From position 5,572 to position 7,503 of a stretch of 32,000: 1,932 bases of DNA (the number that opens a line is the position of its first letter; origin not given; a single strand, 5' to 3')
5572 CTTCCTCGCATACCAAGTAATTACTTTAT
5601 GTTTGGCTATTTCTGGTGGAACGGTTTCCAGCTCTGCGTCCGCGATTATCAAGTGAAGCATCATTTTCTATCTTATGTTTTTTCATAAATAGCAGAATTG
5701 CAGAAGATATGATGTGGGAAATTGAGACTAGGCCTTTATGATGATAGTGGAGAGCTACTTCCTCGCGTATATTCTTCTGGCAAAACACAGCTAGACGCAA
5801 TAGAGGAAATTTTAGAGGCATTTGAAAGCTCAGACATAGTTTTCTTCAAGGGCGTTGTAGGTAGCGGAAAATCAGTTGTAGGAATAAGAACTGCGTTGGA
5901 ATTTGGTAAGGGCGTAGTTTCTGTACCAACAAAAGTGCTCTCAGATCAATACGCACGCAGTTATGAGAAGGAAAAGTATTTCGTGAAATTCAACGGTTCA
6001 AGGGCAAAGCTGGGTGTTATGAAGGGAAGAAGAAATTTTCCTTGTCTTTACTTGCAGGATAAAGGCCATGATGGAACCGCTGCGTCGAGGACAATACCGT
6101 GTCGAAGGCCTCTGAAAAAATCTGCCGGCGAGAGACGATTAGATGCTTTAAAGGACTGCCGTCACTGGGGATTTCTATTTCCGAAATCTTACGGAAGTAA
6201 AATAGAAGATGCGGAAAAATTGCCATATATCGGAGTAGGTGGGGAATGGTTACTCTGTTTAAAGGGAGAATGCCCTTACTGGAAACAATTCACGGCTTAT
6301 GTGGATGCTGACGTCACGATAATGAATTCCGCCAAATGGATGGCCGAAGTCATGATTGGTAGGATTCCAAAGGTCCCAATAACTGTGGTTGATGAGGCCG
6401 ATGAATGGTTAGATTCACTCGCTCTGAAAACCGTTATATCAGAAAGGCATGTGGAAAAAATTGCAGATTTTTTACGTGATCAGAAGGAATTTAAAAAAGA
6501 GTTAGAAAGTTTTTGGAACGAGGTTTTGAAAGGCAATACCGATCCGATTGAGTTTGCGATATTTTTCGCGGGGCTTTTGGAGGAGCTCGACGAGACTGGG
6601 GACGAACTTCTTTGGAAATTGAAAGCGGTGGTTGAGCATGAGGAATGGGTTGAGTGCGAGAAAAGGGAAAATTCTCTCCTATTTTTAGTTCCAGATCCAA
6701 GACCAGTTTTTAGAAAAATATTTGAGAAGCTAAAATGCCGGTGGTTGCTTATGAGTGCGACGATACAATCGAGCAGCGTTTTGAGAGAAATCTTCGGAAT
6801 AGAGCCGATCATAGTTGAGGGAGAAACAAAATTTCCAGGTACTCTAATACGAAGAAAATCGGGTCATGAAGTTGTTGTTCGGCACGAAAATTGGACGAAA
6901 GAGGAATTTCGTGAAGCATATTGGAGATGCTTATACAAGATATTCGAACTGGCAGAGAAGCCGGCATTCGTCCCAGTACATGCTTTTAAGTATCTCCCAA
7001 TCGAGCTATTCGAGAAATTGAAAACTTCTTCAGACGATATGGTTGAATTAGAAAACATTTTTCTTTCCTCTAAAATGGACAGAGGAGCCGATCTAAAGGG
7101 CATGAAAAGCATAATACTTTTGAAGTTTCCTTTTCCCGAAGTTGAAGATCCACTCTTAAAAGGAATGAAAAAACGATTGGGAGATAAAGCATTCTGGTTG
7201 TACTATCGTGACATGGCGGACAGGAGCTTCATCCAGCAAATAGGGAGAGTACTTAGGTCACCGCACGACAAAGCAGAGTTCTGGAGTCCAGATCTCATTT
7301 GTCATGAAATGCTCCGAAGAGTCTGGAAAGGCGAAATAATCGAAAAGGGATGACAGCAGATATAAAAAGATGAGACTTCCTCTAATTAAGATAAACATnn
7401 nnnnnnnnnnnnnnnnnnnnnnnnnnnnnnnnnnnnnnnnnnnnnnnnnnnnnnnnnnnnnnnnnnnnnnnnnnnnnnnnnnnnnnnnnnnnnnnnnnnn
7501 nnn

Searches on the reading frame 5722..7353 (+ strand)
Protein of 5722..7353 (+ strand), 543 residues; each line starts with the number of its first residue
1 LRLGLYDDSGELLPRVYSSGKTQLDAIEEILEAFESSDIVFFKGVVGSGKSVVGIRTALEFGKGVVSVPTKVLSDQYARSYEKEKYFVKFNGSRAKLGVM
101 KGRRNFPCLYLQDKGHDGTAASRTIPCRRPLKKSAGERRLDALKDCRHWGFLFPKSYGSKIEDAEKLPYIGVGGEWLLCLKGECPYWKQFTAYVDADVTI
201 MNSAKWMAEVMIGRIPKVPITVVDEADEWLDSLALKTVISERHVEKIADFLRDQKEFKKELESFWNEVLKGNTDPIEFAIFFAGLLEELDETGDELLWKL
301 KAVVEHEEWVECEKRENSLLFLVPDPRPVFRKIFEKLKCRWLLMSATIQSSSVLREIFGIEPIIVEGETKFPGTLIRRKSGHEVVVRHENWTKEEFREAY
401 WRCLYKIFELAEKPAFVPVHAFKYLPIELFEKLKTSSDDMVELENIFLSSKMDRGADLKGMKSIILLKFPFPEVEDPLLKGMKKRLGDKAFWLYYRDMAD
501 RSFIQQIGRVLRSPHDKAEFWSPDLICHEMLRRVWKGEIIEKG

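Call 4: search_protein_families(library=pfam, proteins=[window:5722-7353:+], max_evalue=0.01)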
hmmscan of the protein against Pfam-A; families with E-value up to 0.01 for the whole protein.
window:5722-7353:+ (543 aa): 3 families
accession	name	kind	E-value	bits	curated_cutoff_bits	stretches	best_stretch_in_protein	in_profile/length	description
PF13307.12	Helicase_C_2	-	1.8e-09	38.3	25.3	1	451-519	73-146/170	Helicase C-terminal domain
PF00270.35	DEAD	-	1.4e-08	35.1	26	1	22-86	3-70/167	DEAD/DEAH box helicase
PF04851.21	ResIII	-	0.0083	16.5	22.5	0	21-86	6-78/164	Type III restriction enzyme, res subunit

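Call 5: search_protein_families(library=ncbifam, proteins=[window:5722-7353:+], max_evalue=0.01)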
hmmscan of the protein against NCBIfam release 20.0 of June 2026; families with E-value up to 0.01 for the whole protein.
window:5722-7353:+ (543 aa): 5 families
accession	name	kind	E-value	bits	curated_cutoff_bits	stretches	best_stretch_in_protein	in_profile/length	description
NF053712.1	repair_DEAH_YoaA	equivalog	3.5e-09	35.9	680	0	17-114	17-113/630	DNA repair helicase YoaA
NF008729.0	PRK11747.1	equivalog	2.2e-06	26.4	598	1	454-519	603-673/703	ATP-dependent DNA helicase DinG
TIGR01407.1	dinG_rel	hypoth_equivalog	7.5e-06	24.4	547.7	0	21-79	248-310/889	putative DnaQ family exonuclease/DinG family helicase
TIGR00643.1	recG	equivalog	0.0029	16.4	659.4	1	17-82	234-305/629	ATP-dependent DNA helicase RecG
TIGR03117.2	cas_csf4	equivalog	0.0078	14.4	400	0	21-106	131-218/800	type IV CRISPR-associated DEAD/DEAH-box helicase Csf4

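Call 25: find_homologous_proteins(query=window:5722-7353:+)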
Query window:5722-7353:+ (543 aa): 96 proteins with E <= 0.001 among 8000 candidates.
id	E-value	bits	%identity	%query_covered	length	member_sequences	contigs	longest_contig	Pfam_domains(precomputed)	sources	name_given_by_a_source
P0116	0.0e+0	1245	100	100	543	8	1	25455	PF00270.36,PF13307.13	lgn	-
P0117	2.3e-275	933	71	100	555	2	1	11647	PF00270.36,PF13307.13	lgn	-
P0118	5.3e-263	892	68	99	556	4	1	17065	PF00270.36,PF13307.13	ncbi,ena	-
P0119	5.4e-225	766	61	99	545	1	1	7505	PF00270.36,PF13307.13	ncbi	ncbi:MAG: helicase C-terminal domain-containing protein [Candidatus Hadarchaeales archaeon]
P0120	1.1e-221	755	59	100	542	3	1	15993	PF00270.36,PF13307.13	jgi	jgi:Rad3-related DNA helicase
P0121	5.0e-221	753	58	99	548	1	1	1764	PF00270.36,PF13307.13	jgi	jgi:Rad3-related DNA helicase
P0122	6.6e-219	746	58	99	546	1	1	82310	PF00270.36,PF13307.13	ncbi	ncbi:MAG: helicase C-terminal domain-containing protein [Candidatus Hadarchaeota archaeon]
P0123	3.5e-218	744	59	99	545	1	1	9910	PF00270.36,PF13307.13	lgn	-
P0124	1.0e-217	742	59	99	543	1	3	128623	PF00270.36,PF13307.13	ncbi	ncbi:MAG: helicase C-terminal domain-containing protein [Candidatus Hadarchaeales archaeon]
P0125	1.1e-217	742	58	99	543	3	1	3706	PF00270.36,PF13307.13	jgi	jgi:Rad3-related DNA helicase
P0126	6.4e-215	733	59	99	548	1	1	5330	PF00270.36,PF13307.13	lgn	-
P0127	3.1e-214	731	57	99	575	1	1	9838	PF00270.36,PF13307.13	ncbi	-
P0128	3.4e-214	731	58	99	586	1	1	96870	PF00270.36,PF13307.13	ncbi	-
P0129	6.2e-213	726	56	100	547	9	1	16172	PF00270.36,PF13307.13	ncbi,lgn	-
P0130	2.6e-212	724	57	99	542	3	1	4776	PF00270.36,PF13307.13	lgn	-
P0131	1.3e-210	719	58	99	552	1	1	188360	PF00270.36,PF13307.13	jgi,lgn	jgi:Rad3-related DNA helicase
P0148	3.9e-195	668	53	100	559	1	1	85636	PF00270.36,PF13307.13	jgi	-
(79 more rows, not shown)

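Call 26: find_encoding_contigs(protein=P0131, flank=8000, max_places=1)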
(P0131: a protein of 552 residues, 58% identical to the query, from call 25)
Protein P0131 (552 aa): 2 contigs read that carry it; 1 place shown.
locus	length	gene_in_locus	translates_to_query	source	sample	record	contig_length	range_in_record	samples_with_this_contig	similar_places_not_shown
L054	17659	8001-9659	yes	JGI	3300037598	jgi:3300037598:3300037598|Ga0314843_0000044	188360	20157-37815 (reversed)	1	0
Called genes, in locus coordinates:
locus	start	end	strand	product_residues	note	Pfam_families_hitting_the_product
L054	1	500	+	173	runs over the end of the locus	PF11848:DUF3368 (weak), PF17146:PIN_6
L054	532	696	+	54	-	PF00301:Rubredoxin, PF21349:RUBY_RBDX (faint)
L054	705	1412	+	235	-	PF17746:SfsA_N, PF03749:SfsA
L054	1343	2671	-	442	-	PF01964:ThiC_Rad_SAM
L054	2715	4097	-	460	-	PF01909:NTP_transf_2, PF09249:tRNA_NucTransf2, PF21133:CAA_C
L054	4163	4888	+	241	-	PF01656:CbiA, PF02374:ArsA_ATPase (faint), PF06564:CBP_BcsQ, PF09140:MipZ (faint), PF10609:ParA, PF13500:AAA_26 (faint), PF13614:AAA_31, PF00142:Fer4_NifH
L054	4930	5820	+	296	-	PF06745:ATPase (faint), PF23442:DUF7125 (faint)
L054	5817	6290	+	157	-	PF07790:Pilin_N (faint)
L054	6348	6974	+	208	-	PF07790:Pilin_N (weak)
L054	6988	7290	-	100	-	PF04032:Rpr2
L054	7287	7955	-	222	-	PF03587:EMG1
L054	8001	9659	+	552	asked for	PF00270:DEAD (faint), PF13307:Helicase_C_2 (weak)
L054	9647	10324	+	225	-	PF01694:Rhomboid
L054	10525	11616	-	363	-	PF00723:Glyco_hydro_15 (faint)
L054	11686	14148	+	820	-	PF02730:AFOR_N, PF01314:AFOR_C, PF00215:OMPdecase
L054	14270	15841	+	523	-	PF00118:Cpn60_TCP1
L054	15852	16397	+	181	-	PF01862:PvlArgDC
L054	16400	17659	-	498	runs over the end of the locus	PF02885:Glycos_trans_3N, PF00591:Glycos_transf_3, PF07831:PYNP_C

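Call 27: find_encoding_contigs(protein=P0124, flank=8000, max_places=1)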
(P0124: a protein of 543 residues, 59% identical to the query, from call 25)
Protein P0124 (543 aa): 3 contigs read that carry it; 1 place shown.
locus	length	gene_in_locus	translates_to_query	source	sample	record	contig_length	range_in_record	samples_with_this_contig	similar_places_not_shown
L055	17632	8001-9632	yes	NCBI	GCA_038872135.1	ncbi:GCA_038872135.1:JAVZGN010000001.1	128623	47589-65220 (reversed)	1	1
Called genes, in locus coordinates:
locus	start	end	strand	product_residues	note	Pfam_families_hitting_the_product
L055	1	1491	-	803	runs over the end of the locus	PF03104:DNA_pol_B_exo1, PF00136:DNA_pol_B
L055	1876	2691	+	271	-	PF04055:Radical_SAM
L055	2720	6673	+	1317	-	PF01839:FG-GAP (faint), PF15907:Itfg2 (faint), PF13517:FG-GAP_3, PF02369:Big_1 (weak)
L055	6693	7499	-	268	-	PF01656:CbiA, PF02374:ArsA_ATPase (faint), PF06564:CBP_BcsQ, PF10609:ParA (weak), PF13614:AAA_31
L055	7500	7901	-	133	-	PF12840:HTH_20 (weak)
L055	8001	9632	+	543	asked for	PF00270:DEAD (faint), PF13307:Helicase_C_2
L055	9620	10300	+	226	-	PF01694:Rhomboid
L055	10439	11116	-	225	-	PF00455:DeoRC (weak), PF06026:Rib_5-P_isom_A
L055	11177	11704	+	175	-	PF00571:CBS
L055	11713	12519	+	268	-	PF00571:CBS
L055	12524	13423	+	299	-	PF00571:CBS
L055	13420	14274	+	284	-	PF00571:CBS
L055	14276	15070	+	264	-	PF00571:CBS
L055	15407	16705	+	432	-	PF13173:AAA_14, PF13635:DUF4143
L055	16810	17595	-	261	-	PF00149:Metallophos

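Call 28: find_encoding_contigs(protein=P0148, flank=8000, max_places=1)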
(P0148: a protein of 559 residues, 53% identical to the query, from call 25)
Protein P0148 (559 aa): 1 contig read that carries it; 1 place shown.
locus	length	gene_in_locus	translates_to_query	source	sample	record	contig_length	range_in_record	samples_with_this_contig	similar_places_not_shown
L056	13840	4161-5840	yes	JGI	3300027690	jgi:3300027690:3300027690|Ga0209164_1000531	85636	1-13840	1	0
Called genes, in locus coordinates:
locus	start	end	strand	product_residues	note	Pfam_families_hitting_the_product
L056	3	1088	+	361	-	?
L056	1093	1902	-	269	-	PF01149:Fapy_DNA_glyco, PF06831:H2TH, PF06827:zf-FPG_IleRS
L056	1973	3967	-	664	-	PF13240:Zn_Ribbon_1, PF00082:Peptidase_S8 (weak)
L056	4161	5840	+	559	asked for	PF00270:DEAD (faint), PF13307:Helicase_C_2 (weak)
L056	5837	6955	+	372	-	PF01170:UPF0020 (faint), PF01555:N6_N4_Mtase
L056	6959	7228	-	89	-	-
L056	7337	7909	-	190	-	PF01885:PTS_2-RNA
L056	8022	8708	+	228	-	-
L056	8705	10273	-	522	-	PF13620:CarboxypepD_reg (faint)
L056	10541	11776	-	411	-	PF16927:HisKA_7TM, PF05763:DUF835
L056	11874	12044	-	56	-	-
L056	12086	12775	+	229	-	PF04493:Endonuclease_5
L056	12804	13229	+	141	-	PF03479:PCC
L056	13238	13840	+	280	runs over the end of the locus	PF01261:AP_endonuc_2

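Call 45: search_solved_structures(query=window:5722-7353:+, max_evalue=0.01, show_alignments=1)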
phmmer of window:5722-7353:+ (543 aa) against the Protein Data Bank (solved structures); distinct sequences matched with E-value up to 0.01: 0.

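Call 48: search_solved_structures(query=A4, max_evalue=1, show_alignments=0)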
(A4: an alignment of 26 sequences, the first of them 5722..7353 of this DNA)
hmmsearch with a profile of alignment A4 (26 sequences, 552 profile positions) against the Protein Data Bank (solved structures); distinct sequences matched with E-value up to 1: 30.
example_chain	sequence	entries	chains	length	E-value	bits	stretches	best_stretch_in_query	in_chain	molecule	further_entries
3crv_A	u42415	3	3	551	1.6e-10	43.4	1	26-533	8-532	XPD/Rad3 related DNA helicase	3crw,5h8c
2vl7_A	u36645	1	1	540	1.7e-07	33.4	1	26-532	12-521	XPD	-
1d2m_A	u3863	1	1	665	4.1e-06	28.8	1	25-84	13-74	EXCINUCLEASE ABC SUBUNIT B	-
1c4o_A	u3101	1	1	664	4.1e-06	28.8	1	25-84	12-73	DNA NUCLEOTIDE EXCISION REPAIR ENZYME UVRB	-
9p55_A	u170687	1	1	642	1.7e-05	26.8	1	18-296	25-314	ATP-dependent DNA helicase XPD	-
4a15_A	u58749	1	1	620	5.4e-05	25.1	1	20-296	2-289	ATP-DEPENDENT DNA HELICASE TA0057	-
7egt_A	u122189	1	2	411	0.00038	22.4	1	25-84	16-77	UvrABC system protein B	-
9ej9_A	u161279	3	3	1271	0.00047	22.1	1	457-526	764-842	Fanconi anemia group J protein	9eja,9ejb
6fwr_A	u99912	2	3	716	0.00051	21.9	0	460-532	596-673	ATP-dependent DNA helicase DinG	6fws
6p66_A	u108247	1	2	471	0.0088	17.8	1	49-84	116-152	DNA repair protein RAD25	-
2fwr_A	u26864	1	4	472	0.0089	17.8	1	49-84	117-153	DNA repair protein RAD25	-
9ga3_E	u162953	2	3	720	0.036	15.8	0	40-83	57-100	UvrABC system protein B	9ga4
8qad_A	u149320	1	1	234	0.047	15.4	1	251-343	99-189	sc-apCC-6-LLIA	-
2fz4_A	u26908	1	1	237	0.12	14.1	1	49-84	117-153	DNA repair protein RAD25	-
9wm0_A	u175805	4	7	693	0.14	13.8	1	17-84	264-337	ATP-dependent DNA helicase RecG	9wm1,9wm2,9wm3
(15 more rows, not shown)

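Call 85: search_protein_families(library=padloc, proteins=[window:5722-7353:+], max_evalue=0.001)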
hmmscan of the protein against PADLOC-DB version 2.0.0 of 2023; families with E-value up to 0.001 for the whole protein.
window:5722-7353:+ (543 aa): 1 family
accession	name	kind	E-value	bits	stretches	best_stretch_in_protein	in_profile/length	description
PDLC01439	typeIV_DinG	-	3e-36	123.2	1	21-520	18-536/575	CAS-IV-A; associated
